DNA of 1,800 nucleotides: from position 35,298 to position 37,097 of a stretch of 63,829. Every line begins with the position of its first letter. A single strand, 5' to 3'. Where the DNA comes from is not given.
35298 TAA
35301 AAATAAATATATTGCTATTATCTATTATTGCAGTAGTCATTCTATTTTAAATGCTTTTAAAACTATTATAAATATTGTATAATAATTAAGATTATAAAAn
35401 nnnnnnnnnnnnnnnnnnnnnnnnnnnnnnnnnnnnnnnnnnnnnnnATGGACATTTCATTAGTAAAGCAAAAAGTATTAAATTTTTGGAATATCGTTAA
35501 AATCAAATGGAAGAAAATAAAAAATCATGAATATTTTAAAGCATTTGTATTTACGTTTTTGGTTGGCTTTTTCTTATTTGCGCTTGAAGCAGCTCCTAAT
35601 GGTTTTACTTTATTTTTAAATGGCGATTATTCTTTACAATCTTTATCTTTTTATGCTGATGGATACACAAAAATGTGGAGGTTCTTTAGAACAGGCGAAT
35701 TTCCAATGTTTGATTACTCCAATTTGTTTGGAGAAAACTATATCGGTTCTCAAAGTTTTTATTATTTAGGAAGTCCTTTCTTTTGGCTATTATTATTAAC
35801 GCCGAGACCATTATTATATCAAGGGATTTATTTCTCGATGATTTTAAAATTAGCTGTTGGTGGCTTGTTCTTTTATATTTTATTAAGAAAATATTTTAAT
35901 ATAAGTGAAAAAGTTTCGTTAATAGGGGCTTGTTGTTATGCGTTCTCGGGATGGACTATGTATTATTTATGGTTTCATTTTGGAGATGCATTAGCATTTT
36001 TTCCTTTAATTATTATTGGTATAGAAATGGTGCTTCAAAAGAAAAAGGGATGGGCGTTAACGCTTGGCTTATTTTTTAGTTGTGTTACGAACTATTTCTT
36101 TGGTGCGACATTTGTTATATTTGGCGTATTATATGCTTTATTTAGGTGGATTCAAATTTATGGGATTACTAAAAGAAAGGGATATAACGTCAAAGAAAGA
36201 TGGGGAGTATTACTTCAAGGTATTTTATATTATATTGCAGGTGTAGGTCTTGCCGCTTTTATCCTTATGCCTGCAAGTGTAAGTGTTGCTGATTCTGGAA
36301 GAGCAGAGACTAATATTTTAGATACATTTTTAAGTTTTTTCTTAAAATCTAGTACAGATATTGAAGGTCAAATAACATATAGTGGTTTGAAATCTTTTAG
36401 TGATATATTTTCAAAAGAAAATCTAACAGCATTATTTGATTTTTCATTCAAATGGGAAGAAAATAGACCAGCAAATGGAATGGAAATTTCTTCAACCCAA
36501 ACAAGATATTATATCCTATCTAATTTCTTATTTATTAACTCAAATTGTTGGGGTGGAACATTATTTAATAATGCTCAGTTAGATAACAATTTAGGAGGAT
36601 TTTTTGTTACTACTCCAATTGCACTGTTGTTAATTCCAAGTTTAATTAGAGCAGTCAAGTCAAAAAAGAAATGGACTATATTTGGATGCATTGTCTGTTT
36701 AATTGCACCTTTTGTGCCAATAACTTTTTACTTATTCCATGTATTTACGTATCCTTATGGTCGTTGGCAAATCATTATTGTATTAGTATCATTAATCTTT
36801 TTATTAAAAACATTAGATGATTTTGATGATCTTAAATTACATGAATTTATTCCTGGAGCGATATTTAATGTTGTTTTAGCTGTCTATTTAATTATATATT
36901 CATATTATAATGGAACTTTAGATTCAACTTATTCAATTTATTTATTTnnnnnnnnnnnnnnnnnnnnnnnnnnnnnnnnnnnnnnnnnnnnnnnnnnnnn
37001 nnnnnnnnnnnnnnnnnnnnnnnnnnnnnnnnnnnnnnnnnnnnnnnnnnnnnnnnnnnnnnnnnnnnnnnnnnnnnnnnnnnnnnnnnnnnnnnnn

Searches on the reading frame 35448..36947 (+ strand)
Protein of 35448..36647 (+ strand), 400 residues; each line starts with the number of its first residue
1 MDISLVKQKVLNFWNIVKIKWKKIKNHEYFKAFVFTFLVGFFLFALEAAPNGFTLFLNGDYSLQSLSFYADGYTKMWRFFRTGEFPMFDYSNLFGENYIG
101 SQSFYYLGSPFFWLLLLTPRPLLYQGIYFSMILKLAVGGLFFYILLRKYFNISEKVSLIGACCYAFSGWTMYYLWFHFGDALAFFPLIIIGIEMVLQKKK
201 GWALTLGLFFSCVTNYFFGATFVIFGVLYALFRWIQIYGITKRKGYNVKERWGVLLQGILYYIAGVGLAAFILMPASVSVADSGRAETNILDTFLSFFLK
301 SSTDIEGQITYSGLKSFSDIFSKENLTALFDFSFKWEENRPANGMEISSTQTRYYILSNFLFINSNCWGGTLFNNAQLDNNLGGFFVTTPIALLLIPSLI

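Call 30: find_homologous_proteins(query=window:35448-36647:+, max_evalue=1e-60)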
Query window:35448-36647:+ (400 aa): 3 proteins with E <= 1e-60 among 8000 candidates.
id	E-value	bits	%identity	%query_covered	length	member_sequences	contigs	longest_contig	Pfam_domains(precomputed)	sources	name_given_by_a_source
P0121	1.5e-117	411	50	96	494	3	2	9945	PF09586.17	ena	-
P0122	2.3e-98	348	50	79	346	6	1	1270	PF09586.17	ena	-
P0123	7.6e-79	284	43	95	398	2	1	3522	PF09586.17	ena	-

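Call 39: find_related_loci(query=A1, collection=genome_contigs, flank=3000)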
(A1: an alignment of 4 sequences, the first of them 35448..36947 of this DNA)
Query A1 (500 aa) in genome_contigs; peptide patterns used: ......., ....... (x = any residue, [..] = any of these).
125 stretches matched a pattern, but none encodes a relative of the query by tblastn (E <= 1e-3).
